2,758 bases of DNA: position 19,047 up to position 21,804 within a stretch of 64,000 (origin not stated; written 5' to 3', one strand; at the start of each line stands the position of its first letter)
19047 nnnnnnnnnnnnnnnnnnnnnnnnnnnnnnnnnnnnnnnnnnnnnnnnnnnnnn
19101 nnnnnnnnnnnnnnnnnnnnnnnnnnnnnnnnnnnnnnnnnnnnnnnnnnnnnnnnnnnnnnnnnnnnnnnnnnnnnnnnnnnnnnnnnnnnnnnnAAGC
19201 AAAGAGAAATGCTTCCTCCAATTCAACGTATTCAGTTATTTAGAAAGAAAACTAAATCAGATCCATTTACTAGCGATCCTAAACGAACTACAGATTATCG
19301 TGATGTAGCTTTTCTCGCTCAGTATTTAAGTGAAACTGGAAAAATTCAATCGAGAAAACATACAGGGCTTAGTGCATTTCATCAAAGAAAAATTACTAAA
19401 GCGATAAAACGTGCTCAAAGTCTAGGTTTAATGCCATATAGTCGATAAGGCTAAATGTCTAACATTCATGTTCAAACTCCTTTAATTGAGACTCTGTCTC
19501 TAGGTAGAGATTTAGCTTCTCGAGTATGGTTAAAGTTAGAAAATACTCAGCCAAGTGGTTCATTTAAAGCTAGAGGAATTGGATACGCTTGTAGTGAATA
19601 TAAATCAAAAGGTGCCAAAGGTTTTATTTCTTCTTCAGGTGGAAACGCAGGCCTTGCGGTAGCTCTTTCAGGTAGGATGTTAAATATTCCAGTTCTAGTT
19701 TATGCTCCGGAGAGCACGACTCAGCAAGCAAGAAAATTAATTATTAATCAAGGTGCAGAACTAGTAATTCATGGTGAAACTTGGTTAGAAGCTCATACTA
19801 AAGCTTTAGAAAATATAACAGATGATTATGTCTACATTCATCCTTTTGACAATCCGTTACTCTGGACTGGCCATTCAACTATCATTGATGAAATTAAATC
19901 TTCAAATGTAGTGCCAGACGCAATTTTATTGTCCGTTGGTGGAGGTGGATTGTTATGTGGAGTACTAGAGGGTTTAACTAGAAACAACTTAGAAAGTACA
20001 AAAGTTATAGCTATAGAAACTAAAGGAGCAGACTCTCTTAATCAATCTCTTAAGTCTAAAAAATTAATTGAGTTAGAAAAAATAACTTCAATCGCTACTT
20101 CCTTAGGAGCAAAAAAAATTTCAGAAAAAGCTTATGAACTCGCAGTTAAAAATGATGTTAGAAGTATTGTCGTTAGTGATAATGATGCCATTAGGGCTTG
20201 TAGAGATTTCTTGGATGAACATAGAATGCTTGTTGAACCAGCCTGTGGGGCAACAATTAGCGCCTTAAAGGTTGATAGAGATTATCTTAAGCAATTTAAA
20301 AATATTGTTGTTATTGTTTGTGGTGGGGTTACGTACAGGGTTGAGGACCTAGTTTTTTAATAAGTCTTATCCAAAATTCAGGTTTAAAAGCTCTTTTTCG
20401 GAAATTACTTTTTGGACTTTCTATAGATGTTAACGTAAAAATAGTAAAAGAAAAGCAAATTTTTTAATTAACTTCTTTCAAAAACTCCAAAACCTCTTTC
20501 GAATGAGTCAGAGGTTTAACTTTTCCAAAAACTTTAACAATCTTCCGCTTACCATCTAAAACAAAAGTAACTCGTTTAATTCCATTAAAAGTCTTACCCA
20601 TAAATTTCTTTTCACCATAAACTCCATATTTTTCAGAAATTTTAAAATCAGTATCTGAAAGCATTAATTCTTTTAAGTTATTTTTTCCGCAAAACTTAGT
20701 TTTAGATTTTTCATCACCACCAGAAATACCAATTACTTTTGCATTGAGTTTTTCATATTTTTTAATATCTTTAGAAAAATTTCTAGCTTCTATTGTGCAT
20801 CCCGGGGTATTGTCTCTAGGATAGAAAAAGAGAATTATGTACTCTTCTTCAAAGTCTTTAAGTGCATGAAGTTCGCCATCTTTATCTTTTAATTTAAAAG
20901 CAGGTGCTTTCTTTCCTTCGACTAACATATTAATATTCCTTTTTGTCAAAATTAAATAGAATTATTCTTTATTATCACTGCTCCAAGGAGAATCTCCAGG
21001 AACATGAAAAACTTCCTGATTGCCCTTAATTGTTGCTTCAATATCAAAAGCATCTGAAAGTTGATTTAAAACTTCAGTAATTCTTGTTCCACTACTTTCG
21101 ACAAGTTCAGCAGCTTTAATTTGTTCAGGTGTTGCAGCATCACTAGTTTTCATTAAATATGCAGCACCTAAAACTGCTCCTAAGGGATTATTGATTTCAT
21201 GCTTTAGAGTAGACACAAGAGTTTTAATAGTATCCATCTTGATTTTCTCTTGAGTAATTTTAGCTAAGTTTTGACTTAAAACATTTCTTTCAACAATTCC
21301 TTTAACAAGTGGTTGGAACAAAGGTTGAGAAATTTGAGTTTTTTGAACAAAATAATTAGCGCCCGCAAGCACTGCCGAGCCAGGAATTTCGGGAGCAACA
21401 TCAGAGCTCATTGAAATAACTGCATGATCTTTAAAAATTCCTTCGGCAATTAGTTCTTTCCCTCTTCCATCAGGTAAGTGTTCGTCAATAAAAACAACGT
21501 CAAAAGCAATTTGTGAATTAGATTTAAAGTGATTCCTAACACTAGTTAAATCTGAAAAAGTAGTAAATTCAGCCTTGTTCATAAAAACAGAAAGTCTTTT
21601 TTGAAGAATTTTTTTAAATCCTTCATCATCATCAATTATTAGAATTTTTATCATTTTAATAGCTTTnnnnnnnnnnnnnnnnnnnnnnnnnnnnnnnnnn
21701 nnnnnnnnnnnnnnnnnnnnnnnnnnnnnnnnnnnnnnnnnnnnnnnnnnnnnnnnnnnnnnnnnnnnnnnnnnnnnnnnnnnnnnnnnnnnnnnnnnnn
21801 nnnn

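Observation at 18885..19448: Ribosomal protein bS18 carrying an N-terminal RRM RNA-binding domain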

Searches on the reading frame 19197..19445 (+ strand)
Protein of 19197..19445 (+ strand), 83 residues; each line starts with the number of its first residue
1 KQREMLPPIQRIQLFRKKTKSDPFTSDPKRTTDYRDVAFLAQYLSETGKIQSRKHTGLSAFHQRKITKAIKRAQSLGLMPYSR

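Call 27: search_protein_representatives(protein=window:19197-19445:+)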
Query: 83 residues. Proteins with E-value up to 0.001 (for the whole library): 3280; up to 1e-10: 21; up to 1e-30: 0. The best 150 are listed.
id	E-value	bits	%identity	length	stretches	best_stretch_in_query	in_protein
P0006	3.3e-28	113.3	67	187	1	1-82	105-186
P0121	2.1e-23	98.1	57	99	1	2-83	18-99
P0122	5.0e-21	90.5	52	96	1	3-82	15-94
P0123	5.0e-16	74.6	54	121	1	15-82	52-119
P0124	2.0e-15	72.8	46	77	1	9-82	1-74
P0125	5.5e-15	71.3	52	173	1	1-83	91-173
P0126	1.6e-14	69.9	52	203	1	16-82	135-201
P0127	5.7e-14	68.1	49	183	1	15-83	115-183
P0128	4.8e-13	65.2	53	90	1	8-81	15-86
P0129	2.5e-12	62.9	49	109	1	15-82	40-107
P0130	6.1e-12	61.7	46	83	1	13-82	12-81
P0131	9.2e-12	61.1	43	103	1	7-82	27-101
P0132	3.2e-11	59.4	48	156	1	13-81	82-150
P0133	3.8e-11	59.1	46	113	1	6-80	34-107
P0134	4.4e-11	59.0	46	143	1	16-82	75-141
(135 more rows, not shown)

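Call 31: find_encoding_contigs(protein=P0122, flank=10000, max_places=3)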
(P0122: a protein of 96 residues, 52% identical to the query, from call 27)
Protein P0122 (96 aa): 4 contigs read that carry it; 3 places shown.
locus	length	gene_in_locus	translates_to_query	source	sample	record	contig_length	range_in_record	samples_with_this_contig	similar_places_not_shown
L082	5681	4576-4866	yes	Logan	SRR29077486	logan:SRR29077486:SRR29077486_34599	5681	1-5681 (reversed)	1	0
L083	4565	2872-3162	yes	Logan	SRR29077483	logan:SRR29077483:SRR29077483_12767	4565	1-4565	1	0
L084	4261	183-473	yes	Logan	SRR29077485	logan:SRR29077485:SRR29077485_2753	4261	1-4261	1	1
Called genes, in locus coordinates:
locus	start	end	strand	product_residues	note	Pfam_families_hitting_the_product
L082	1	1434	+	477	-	?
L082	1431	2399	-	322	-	-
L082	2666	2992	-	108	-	-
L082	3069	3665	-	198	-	PF01966:HD (weak)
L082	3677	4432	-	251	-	-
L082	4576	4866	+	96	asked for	PF01084:Ribosomal_S18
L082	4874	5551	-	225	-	PF00512:HisKA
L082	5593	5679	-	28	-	?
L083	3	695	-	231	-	?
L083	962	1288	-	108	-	-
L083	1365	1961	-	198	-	PF01966:HD (weak)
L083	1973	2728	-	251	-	-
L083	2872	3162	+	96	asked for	PF01084:Ribosomal_S18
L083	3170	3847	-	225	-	PF00512:HisKA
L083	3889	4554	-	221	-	PF01613:Flavin_Reduct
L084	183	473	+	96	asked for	PF01084:Ribosomal_S18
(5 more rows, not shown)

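Call 32: find_encoding_contigs(protein=P0127, flank=10000, max_places=2)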
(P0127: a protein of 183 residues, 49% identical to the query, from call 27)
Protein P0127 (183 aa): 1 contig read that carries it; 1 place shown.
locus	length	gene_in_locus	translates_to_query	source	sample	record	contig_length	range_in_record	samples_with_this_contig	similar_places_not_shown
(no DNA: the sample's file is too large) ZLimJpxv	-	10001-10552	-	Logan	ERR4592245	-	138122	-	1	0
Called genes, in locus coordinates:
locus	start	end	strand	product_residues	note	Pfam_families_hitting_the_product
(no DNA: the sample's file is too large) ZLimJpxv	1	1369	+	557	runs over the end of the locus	PF23357:DUF7088, PF09822:ABC_transp_aux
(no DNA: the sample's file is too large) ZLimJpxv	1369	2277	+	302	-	-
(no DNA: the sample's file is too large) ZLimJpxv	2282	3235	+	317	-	PF02353:CMAS, PF05175:MTS (weak), PF05401:NodS (faint), PF13489:Methyltransf_23, PF13847:Methyltransf_31, PF08241:Methyltransf_11, PF08242:Methyltransf_12, PF13649:Methyltransf_25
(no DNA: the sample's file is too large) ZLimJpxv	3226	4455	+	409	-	PF01266:DAO (weak), PF01593:Amino_oxidase, PF13450:NAD_binding_8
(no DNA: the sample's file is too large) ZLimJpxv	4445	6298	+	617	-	PF07103:DUF1365, PF02353:CMAS, PF13489:Methyltransf_23, PF08241:Methyltransf_11 (weak), PF08242:Methyltransf_12 (weak), PF13649:Methyltransf_25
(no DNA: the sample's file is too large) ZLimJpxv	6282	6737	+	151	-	PF01812:5-FTHF_cyc-lig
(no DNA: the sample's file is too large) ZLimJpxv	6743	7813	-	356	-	PF00154:RecA_N, PF08423:Rad51, PF06745:ATPase (weak), PF01637:ATPase_2 (weak), PF13481:AAA_25 (weak), PF27531:MT3502_N (weak), PF21096:RecA_C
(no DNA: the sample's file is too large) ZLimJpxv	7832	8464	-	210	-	PF01726:LexA_DNA_bind, PF00717:Peptidase_S24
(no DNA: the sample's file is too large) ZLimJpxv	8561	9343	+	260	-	PF00378:ECH_1, PF16113:ECH_2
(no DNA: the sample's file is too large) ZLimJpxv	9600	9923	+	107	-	-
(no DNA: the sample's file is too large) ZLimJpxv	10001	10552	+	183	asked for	PF00076:RRM_1, PF01084:Ribosomal_S18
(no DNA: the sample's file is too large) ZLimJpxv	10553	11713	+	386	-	PF07884:VKOR, PF13462:Thioredoxin_4, PF13098:Thioredoxin_2 (faint), PF01323:DSBA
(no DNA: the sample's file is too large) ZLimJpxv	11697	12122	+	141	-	PF02367:TsaE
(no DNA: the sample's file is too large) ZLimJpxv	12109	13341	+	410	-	PF00696:AA_kinase, PF01842:ACT, PF22468:ACT_9, PF13840:ACT_7, PF22468:ACT_9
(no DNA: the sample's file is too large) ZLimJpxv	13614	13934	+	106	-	PF18291:HU-HIG, PF00216:Bac_DNA_binding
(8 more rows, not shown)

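Call 33: find_homologous_proteins(query=P0122)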
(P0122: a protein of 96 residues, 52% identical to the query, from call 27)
Query P0122 (96 aa): 1 proteins with E <= 0.001 among 1 candidates.
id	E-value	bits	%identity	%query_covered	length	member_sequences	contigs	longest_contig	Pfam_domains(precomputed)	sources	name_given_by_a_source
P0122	1.5e-54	199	100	100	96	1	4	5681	PF01084.27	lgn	-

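Call 66: find_encoding_contigs(protein=P0129, flank=10000, max_places=2)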
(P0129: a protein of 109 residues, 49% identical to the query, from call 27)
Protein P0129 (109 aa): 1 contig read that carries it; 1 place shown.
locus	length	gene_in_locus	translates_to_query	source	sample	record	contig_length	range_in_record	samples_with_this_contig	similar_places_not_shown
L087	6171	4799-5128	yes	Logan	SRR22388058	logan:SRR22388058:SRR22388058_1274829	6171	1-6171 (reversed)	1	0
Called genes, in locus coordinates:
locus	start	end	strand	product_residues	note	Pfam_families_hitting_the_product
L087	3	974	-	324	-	?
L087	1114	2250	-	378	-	PF00154:RecA_N, PF08423:Rad51, PF06745:ATPase, PF01637:ATPase_2 (weak), PF13481:AAA_25 (weak), PF27531:MT3502_N (weak), PF21096:RecA_C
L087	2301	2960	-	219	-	PF01726:LexA_DNA_bind, PF00717:Peptidase_S24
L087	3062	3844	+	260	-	PF00378:ECH_1, PF16113:ECH_2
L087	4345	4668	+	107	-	-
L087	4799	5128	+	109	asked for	PF01084:Ribosomal_S18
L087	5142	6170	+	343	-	?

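Call 67: find_encoding_contigs(protein=P0126, flank=10000, max_places=2)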
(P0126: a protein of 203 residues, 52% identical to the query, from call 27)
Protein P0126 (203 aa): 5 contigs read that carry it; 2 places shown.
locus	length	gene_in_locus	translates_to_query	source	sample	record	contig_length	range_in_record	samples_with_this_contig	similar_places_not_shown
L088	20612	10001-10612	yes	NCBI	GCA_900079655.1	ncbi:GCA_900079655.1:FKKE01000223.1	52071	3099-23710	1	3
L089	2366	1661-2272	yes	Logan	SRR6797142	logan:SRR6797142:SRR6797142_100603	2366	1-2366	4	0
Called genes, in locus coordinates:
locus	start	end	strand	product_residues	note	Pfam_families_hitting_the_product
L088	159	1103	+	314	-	PF00005:ABC_tran, PF13304:AAA_21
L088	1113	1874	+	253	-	PF03379:CcmB (weak), PF12679:ABC2_membrane_2 (weak), PF13346:ABC2_membrane_5 (weak), PF12698:ABC2_membrane_3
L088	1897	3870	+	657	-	PF23357:DUF7088, PF09822:ABC_transp_aux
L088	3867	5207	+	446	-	-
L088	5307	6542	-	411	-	PF00154:RecA_N, PF06745:ATPase, PF08423:Rad51, PF01637:ATPase_2 (weak), PF13191:AAA_16 (faint), PF13481:AAA_25 (weak), PF27531:MT3502_N, PF21096:RecA_C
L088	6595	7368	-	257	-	PF01726:LexA_DNA_bind, PF00717:Peptidase_S24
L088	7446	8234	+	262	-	PF00378:ECH_1, PF16113:ECH_2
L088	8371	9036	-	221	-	PF13030:DUF3891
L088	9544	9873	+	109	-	-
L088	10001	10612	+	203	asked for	PF00076:RRM_1, PF01084:Ribosomal_S18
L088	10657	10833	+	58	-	-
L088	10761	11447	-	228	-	PF00072:Response_reg (weak), PF00512:HisKA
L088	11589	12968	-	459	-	PF02120:Flg_hook (weak)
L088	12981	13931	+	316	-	PF00574:CLP_protease (faint), PF01343:Peptidase_S49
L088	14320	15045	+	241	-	PF00072:Response_reg, PF00486:Trans_reg_C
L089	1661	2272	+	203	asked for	PF00076:RRM_1, PF01084:Ribosomal_S18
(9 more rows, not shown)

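Call 68: find_encoding_contigs(protein=P0125, flank=10000, max_places=2)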
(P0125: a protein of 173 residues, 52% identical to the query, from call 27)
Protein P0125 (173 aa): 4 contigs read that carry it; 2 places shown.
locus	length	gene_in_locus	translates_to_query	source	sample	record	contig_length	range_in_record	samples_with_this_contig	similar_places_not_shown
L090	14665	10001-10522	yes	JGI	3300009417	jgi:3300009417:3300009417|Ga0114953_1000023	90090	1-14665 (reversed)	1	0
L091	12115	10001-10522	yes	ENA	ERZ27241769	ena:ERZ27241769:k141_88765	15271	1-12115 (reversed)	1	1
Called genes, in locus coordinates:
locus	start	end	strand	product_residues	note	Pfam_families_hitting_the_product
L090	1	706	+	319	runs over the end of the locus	PF13495:Phage_int_SAM_4, PF00589:Phage_integrase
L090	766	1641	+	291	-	PF06999:Suc_Fer-like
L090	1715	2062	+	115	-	PF00462:Glutaredoxin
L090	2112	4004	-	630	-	-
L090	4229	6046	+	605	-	PF02543:Carbam_trans_N, PF16861:Carbam_trans_C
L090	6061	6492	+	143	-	PF19588:SxtJ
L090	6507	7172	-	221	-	PF03167:UDG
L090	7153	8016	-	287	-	PF03193:RsgA_GTPase, PF02421:FeoB_N (faint), PF01926:MMR_HSR1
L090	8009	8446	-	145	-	PF04020:Phage_holin_4_2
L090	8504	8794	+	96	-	-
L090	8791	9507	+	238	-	PF00483:NTP_transferase, PF12804:NTP_transf_3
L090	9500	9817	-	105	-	-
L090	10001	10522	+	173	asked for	PF00076:RRM_1, PF01084:Ribosomal_S18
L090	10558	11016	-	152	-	PF00731:AIRC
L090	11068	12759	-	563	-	PF00664:ABC_membrane, PF03193:RsgA_GTPase (weak), PF00005:ABC_tran, PF02463:SMC_N (weak)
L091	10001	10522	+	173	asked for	PF00076:RRM_1, PF01084:Ribosomal_S18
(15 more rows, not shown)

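Call 81: find_related_loci(query=A4, collection=metagenome_contigs, flank=10000)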
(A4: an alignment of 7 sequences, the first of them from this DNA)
Query A4 (81 aa) in metagenome_contigs; peptide patterns used: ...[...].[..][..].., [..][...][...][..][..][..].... (x = any residue, [..] = any of these).
194 stretches matched a pattern; 76 encode a relative of the query (tblastn E <= 1e-3); 76 distinct loci.
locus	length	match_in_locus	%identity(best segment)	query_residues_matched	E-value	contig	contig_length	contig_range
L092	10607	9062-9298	67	1-79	5e-35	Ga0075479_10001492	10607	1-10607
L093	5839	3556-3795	69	1-80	5e-35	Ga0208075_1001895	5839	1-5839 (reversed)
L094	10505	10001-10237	67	1-79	5e-35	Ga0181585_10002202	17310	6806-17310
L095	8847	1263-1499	67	1-79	5e-35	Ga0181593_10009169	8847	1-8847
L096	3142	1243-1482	63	1-80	1e-33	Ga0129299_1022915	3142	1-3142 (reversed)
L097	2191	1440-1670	65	4-80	2e-32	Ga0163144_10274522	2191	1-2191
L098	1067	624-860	65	2-80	2e-33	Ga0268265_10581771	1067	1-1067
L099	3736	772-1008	62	2-80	2e-32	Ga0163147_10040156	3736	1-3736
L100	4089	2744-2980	63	2-80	2e-32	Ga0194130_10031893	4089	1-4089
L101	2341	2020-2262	64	1-81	2e-32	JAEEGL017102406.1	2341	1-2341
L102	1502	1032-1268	62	2-80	2e-32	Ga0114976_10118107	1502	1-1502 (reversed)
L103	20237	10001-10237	62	2-80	3e-32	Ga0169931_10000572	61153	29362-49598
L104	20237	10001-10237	65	2-80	4e-32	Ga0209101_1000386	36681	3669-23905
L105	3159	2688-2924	63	2-80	5e-32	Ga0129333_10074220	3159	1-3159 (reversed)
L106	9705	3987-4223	59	2-80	1e-31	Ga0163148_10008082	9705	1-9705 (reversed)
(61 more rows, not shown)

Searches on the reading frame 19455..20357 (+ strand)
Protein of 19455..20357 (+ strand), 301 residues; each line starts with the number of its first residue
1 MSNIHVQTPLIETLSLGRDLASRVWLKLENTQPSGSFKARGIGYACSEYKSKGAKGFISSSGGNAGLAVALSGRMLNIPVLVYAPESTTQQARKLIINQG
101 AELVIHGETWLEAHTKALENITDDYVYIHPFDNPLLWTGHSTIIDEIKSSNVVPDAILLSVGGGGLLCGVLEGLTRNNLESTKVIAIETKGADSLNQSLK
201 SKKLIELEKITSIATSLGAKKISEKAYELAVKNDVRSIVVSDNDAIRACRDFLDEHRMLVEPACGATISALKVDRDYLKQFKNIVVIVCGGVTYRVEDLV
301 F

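Call 15: search_protein_families(library=pfam, proteins=[window:19455-20357:+], max_evalue=0.01)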
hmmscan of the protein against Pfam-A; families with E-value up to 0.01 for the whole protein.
window:19455-20357:+ (301 aa): 1 family
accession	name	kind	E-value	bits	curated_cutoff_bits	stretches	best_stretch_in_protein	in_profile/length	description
PF00291.31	PALP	-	5.1e-70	236.6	35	1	5-290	5-295/295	Pyridoxal-phosphate dependent enzyme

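Call 54: search_protein_families(library=ncbifam, proteins=[window:19455-20357:+], max_evalue=0.1)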
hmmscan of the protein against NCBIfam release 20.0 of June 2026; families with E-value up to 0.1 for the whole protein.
window:19455-20357:+ (301 aa): 44 families (the best 25 are shown)
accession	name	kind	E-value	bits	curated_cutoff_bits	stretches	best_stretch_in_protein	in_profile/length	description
NF006094.0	PRK08246.1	subfamily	3.2e-59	200.8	331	1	6-293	22-304/310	serine/threonine dehydratase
NF006390.0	PRK08639.1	equivalog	2.1e-48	165.3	421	1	1-291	19-313/418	threonine ammonia-lyase IlvA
TIGR01127.1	ilvA_1Cterm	equivalog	1e-47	162.9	378.75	1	8-291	1-284/380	threonine ammonia-lyase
NF006674.0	PRK09224.1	subfamily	3.1e-46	158.1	577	1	4-291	22-312/508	threonine ammonia-lyase IlvA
NF005292.0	PRK06815.1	equivalog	1.7e-44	152.2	371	1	7-291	21-306/320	threonine/serine dehydratase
TIGR01124.1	ilvA_2Cterm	equivalog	1.8e-43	148.9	411.3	1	4-290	14-303/499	threonine ammonia-lyase, biosynthetic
TIGR02079.1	THD1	equivalog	9.5e-42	143.2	440.55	1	3-292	12-306/410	threonine ammonia-lyase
NF006389.0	PRK08638.1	equivalog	4.7e-39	134.2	453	1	5-291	25-313/333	bifunctional threonine ammonia-lyase/L-serine ammonia-lyase TdcB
NF009130.0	PRK12483.1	subfamily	3.2e-38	131.6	801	1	4-273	34-305/521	threonine ammonia-lyase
NF005680.0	PRK07476.1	equivalog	1.5e-37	129.3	413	1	6-291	22-309/326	hydroxyectoine utilization dehydratase EutB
NF005600.0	PRK07334.1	equivalog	1.9e-36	125.6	496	1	6-291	27-310/408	threonine ammonia-lyase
NF005147.0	PRK06608.1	equivalog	5.9e-34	117.4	380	1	6-292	23-310/339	serine/threonine dehydratase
NF005454.0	PRK07048.1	equivalog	1.2e-33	116.7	452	1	4-291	22-309/324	threo-3-hydroxy-L-aspartate ammonia-lyase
NF045641.2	BHydaspDhtseBhcB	equivalog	3.3e-31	108.6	550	1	7-291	20-303/312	beta-hydroxyaspartate dehydratase BhcB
NF004771.0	PRK06110.1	equivalog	7.1e-29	100.9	317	1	16-291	30-305/323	threonine dehydratase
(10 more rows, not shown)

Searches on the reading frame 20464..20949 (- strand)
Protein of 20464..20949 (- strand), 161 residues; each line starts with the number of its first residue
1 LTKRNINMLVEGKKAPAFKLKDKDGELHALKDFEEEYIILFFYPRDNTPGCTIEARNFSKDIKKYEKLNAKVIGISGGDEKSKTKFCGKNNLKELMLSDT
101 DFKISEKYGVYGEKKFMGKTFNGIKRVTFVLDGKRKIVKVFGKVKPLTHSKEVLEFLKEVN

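Call 15: search_protein_families(library=pfam, proteins=[window:20464-20949:-], max_evalue=0.01)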
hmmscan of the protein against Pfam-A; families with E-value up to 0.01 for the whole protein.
window:20464-20949:- (161 aa): 2 families
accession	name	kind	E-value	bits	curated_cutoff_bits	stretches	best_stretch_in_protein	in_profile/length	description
PF00578.27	AhpC-TSA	-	2.1e-31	108.9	26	1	12-139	2-123/124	AhpC/TSA family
PF08534.16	Redoxin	-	5.5e-20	72.1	26.6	1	11-146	2-137/148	Redoxin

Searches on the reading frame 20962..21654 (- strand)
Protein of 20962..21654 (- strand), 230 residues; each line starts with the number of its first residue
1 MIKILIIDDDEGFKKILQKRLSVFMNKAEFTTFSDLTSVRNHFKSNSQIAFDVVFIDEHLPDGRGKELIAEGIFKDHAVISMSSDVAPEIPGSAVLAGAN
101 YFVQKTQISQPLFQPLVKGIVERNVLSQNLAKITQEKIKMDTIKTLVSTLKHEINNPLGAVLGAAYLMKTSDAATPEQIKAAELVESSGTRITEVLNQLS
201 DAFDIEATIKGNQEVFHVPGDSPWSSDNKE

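Call 15: search_protein_families(library=pfam, proteins=[window:20962-21654:-], max_evalue=0.01)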
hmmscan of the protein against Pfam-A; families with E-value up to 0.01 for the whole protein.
window:20962-21654:- (230 aa): 2 families
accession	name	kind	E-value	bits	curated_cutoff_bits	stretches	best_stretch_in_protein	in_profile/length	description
PF00512.31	HisKA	-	2.2e-08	34.4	26.9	1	145-207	4-65/66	His Kinase A (phospho-acceptor) domain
PF00072.30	Response_reg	-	7.8e-08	32.9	30.2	1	4-107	1-101/111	Response regulator receiver domain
